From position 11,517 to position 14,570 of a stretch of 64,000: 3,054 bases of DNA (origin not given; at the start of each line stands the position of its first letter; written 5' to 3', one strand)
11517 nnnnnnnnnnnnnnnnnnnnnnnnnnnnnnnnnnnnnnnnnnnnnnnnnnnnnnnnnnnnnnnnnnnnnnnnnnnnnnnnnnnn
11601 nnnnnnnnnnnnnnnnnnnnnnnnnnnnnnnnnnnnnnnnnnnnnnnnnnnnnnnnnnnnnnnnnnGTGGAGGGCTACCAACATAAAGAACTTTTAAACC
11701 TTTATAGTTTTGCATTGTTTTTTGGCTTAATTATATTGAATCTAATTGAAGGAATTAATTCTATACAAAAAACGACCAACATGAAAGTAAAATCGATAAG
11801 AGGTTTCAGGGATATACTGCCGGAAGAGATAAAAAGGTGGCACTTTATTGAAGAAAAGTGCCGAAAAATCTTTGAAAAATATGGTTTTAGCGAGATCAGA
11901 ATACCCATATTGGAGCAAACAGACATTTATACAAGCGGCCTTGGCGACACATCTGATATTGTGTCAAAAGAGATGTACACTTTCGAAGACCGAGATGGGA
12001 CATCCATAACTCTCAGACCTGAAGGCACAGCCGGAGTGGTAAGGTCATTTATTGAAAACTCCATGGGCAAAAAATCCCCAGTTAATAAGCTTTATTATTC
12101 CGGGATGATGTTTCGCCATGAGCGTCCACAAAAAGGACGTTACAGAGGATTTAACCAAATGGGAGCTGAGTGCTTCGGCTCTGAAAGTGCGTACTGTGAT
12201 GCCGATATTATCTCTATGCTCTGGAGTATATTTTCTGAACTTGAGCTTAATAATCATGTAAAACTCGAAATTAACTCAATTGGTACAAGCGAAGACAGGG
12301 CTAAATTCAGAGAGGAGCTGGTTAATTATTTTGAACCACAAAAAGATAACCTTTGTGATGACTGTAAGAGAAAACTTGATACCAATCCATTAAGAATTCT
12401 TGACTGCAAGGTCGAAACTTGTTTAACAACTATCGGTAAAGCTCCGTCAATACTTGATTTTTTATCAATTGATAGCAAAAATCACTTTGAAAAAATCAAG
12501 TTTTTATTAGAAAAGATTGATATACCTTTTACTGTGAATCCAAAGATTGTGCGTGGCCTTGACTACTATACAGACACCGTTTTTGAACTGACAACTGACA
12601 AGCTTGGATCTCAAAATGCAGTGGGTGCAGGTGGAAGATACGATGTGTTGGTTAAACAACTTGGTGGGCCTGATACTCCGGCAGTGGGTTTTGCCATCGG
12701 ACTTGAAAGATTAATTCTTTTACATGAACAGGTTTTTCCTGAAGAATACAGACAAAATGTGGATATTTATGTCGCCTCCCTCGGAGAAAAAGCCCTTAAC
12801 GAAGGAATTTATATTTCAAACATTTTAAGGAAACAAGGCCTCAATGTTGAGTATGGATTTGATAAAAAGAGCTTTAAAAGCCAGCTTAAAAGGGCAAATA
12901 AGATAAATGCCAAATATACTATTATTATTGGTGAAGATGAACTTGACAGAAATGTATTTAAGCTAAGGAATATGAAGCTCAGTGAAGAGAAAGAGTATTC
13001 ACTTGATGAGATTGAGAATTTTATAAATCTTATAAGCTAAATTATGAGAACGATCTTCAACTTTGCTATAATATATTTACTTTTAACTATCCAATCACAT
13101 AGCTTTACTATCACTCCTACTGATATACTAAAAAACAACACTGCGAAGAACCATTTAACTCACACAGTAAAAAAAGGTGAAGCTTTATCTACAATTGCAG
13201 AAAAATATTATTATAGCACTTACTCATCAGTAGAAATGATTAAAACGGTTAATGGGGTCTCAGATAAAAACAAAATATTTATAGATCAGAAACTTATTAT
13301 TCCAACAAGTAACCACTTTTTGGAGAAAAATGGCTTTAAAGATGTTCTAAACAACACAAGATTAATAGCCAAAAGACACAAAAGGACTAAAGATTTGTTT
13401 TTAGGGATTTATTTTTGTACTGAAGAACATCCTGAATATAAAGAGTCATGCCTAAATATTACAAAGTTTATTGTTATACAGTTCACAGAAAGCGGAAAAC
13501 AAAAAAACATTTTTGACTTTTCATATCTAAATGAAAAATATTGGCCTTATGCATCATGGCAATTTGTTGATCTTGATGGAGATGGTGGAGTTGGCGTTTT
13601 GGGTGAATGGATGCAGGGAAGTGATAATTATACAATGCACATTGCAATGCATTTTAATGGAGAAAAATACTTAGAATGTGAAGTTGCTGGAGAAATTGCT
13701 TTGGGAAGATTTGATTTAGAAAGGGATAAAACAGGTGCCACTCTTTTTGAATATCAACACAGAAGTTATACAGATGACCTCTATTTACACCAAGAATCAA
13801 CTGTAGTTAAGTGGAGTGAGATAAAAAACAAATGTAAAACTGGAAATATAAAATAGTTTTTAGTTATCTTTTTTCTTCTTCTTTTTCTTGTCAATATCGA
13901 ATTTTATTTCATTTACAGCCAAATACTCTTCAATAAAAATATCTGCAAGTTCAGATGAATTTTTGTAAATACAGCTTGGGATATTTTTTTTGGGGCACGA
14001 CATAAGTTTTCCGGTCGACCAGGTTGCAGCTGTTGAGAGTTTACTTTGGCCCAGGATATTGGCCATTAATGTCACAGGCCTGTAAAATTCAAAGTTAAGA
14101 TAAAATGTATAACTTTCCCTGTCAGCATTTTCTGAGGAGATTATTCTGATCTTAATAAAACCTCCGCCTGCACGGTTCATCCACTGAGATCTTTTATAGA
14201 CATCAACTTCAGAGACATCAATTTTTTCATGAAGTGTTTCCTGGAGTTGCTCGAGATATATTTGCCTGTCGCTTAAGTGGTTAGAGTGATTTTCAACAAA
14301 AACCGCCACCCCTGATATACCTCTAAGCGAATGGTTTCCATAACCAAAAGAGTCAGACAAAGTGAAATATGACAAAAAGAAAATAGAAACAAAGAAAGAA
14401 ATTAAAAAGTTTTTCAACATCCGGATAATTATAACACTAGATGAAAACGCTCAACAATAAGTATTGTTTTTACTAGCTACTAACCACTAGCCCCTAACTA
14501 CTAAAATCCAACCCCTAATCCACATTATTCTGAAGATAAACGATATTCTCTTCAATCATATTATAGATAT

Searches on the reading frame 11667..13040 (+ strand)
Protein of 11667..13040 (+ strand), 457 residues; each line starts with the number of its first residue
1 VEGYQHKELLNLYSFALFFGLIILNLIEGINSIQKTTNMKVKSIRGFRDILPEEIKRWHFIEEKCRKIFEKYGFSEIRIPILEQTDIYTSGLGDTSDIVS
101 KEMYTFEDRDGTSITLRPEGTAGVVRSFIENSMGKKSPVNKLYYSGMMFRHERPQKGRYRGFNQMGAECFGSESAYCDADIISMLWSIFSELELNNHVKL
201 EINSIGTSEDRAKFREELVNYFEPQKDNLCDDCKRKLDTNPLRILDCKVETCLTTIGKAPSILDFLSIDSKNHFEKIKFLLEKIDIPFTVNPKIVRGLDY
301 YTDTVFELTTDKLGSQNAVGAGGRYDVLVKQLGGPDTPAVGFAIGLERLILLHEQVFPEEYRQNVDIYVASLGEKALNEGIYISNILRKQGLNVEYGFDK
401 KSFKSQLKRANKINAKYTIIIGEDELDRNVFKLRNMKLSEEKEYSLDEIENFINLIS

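Call 6: search_protein_families(library=pfam, proteins=[window:11667-13040:+], max_evalue=0.01)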
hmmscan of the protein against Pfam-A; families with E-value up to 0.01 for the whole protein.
window:11667-13040:+ (457 aa): 5 families
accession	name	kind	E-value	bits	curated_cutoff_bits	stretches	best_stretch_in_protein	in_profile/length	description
PF13393.11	tRNA-synt_His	-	1.4e-45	156.3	25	1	46-349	1-308/308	Histidyl-tRNA synthetase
PF00587.30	tRNA-synt_2b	-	2.6e-16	60.6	29.3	1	104-352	1-174/179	tRNA synthetase class II core domain (G, H, P, S and T)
PF03129.25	HGTP_anticodon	-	1.3e-11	45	21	1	367-453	2-91/94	Anticodon binding domain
PF00152.25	tRNA-synt_2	-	0.0015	18.1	25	0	53-85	20-52/308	tRNA synthetases class II (D, K and N)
PF01409.25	tRNA-synt_2d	-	0.0024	17.8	19.8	0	55-195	16-157/246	tRNA synthetases class II core domain (F)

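Call 51: search_protein_families(library=pfam, proteins=[L002:9059-9988:+], max_evalue=10)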
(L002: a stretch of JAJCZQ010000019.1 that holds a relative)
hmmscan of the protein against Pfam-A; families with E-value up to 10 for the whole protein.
L002:9059-9988:+ (310 aa): 1 family
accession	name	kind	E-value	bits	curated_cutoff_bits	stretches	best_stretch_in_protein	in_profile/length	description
PF08280.17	HTH_Mga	-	0.018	15.5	23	1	249-274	34-59/59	M protein trans-acting positive regulator (MGA) HTH domain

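Call 62: search_protein_families(library=pfam, proteins=[L003:6045-6944:+], max_evalue=1)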
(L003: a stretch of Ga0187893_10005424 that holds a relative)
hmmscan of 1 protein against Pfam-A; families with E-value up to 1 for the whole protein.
L003:6045-6944:+ (300 aa): 1 family
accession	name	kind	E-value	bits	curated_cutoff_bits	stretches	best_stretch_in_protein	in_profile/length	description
PF01582.25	TIR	-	0.087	13.1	21.3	1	17-78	2-63/179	TIR domain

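Call 78: search_protein_families(library=padloc, proteins=[L002:9059-9463:+, L003:6045-6449:+], max_evalue=1)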
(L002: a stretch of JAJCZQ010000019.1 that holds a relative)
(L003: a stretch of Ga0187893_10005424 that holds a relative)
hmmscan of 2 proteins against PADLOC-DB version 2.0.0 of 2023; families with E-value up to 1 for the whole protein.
L002:9059-9463:+ (135 aa): 0 families

L003:6045-6449:+ (135 aa): 0 families

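Call 79: search_protein_families(library=ncbifam, proteins=[L003:6045-6449:+, L002:9059-9463:+], max_evalue=1)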
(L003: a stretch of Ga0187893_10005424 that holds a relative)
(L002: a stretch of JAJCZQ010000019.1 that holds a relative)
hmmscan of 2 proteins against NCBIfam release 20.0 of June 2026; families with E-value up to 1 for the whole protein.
L003:6045-6449:+ (135 aa): 0 families

L002:9059-9463:+ (135 aa): 1 family
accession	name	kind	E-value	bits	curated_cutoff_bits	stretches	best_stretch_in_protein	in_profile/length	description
NF040962.1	near_HgcAB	equivalog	0.024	14.5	70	1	9-48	25-67/70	HgcAB-associated protein HgcC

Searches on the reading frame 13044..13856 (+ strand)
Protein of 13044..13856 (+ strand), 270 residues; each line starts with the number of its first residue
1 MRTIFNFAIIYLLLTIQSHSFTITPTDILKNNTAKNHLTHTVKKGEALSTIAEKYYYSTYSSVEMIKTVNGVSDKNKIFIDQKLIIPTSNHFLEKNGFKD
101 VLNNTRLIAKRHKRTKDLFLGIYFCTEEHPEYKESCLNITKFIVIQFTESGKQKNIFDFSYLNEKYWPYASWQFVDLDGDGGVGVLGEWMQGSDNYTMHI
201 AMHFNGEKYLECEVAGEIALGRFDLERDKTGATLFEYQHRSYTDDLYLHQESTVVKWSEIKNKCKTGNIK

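Call 6: search_protein_families(library=pfam, proteins=[window:13044-13856:+], max_evalue=0.01)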
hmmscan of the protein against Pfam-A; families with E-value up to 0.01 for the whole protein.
window:13044-13856:+ (270 aa): 1 family
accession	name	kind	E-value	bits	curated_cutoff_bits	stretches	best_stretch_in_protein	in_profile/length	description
PF01476.26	LysM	-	7.5e-09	35.8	20.9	1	40-87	1-43/43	LysM domain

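Call 11: search_protein_families(library=ncbifam, proteins=[window:13044-13856:+], max_evalue=0.01)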
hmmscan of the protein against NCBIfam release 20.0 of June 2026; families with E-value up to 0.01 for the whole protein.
window:13044-13856:+ (270 aa): 6 families
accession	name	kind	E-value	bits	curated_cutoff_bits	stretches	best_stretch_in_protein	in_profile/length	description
NF010723.1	PRK14125.1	equivalog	1.9e-07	30.9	60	1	12-88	8-86/87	cell division suppressor protein YneA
NF052398.1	Agg_Promo_Fact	equivalog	1.5e-06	28.6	170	1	28-93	19-80/202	aggregation-promoting factor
NF008399.0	PRK11198.1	equivalog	6.7e-06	26.6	134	1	31-88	89-147/149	peptidoglycan-binding protein LysM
NF033598.2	elast_bind_EbpS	equivalog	0.0011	18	300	1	31-87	442-498/498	elastin-binding protein EbpS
NF040883.1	amid_act_ActS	equivalog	0.0068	15.7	375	1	31-90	27-82/242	amidase activator ActS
NF004974.0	PRK06347.1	equivalog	0.0072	15.4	701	1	34-86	544-591/592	1,4-beta-N-acetylmuramoylhydrolase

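Call 51: search_protein_families(library=pfam, proteins=[L002:9059-9988:+], max_evalue=10)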
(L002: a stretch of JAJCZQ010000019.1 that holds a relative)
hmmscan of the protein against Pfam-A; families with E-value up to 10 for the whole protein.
L002:9059-9988:+ (310 aa): 1 family
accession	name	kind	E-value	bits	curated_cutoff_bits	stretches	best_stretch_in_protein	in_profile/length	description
PF08280.17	HTH_Mga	-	0.018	15.5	23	1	249-274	34-59/59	M protein trans-acting positive regulator (MGA) HTH domain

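Call 62: search_protein_families(library=pfam, proteins=[L003:6045-6944:+], max_evalue=1)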
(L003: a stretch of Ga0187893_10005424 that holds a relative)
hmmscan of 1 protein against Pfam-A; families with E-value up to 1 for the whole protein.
L003:6045-6944:+ (300 aa): 1 family
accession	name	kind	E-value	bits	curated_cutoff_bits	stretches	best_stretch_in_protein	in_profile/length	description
PF01582.25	TIR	-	0.087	13.1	21.3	1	17-78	2-63/179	TIR domain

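Call 78: search_protein_families(library=padloc, proteins=[L002:9059-9463:+, L003:6045-6449:+], max_evalue=1)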
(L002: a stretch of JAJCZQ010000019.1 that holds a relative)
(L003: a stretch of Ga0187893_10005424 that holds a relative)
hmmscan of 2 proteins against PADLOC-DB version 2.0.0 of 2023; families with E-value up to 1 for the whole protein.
L002:9059-9463:+ (135 aa): 0 families

L003:6045-6449:+ (135 aa): 0 families

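Call 79: search_protein_families(library=ncbifam, proteins=[L003:6045-6449:+, L002:9059-9463:+], max_evalue=1)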
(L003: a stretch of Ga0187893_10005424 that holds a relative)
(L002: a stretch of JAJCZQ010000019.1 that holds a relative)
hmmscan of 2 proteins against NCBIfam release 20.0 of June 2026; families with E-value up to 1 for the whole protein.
L003:6045-6449:+ (135 aa): 0 families

L002:9059-9463:+ (135 aa): 1 family
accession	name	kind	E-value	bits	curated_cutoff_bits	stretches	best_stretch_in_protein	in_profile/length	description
NF040962.1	near_HgcAB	equivalog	0.024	14.5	70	1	9-48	25-67/70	HgcAB-associated protein HgcC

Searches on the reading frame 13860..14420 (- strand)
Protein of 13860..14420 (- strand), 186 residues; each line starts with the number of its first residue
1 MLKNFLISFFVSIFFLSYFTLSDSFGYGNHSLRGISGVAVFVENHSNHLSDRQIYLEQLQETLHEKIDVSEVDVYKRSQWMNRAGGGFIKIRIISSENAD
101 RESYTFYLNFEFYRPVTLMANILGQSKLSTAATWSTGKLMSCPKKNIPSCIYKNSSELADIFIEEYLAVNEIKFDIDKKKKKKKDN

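Call 6: search_protein_families(library=pfam, proteins=[window:13860-14420:-], max_evalue=0.01)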
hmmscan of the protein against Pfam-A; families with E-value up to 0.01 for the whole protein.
window:13860-14420:- (186 aa): 0 families

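Call 11: search_protein_families(library=ncbifam, proteins=[window:13860-14420:-], max_evalue=0.01)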
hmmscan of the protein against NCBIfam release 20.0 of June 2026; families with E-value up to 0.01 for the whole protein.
window:13860-14420:- (186 aa): 0 families

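Call 51: search_protein_families(library=pfam, proteins=[L002:9059-9988:+], max_evalue=10)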
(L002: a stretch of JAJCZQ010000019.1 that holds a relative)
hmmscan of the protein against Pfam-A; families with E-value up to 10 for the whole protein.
L002:9059-9988:+ (310 aa): 1 family
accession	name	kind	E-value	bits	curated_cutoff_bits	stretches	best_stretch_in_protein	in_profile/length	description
PF08280.17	HTH_Mga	-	0.018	15.5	23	1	249-274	34-59/59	M protein trans-acting positive regulator (MGA) HTH domain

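Call 62: search_protein_families(library=pfam, proteins=[L003:6045-6944:+], max_evalue=1)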
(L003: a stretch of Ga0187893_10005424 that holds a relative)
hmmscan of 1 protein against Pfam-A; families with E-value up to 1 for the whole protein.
L003:6045-6944:+ (300 aa): 1 family
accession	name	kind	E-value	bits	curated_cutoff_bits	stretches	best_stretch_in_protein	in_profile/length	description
PF01582.25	TIR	-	0.087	13.1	21.3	1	17-78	2-63/179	TIR domain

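Call 78: search_protein_families(library=padloc, proteins=[L002:9059-9463:+, L003:6045-6449:+, window:13860-14420:-], max_evalue=1)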
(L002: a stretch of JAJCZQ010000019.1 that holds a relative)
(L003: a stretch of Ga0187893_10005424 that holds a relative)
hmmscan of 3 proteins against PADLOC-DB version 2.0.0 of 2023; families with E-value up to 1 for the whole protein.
L002:9059-9463:+ (135 aa): 0 families

L003:6045-6449:+ (135 aa): 0 families

window:13860-14420:- (186 aa): 0 families

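Call 79: search_protein_families(library=ncbifam, proteins=[L003:6045-6449:+, L002:9059-9463:+], max_evalue=1)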
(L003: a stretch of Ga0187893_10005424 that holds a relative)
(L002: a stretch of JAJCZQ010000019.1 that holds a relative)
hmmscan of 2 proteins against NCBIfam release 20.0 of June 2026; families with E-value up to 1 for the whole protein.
L003:6045-6449:+ (135 aa): 0 families

L002:9059-9463:+ (135 aa): 1 family
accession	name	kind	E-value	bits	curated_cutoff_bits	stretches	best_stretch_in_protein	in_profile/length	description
NF040962.1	near_HgcAB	equivalog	0.024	14.5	70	1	9-48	25-67/70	HgcAB-associated protein HgcC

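Call 100: search_solved_structures(query=A5, max_evalue=1)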
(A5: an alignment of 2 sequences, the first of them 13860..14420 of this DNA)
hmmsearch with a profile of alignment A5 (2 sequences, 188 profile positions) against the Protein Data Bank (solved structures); distinct sequences matched with E-value up to 1: 1.
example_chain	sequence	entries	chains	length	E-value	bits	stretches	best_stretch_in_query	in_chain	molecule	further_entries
5nm9_A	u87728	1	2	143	0.85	12.4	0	120-181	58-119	Mothers against decapentaplegic homolog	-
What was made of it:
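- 13860..14420 (-): Downstream 186-aa gene with an N-terminal hydrophobic signal-like segment; possibly co-transcribed. It has no family, PADLOC or PDB match (calls 6, 11, 78, 100).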
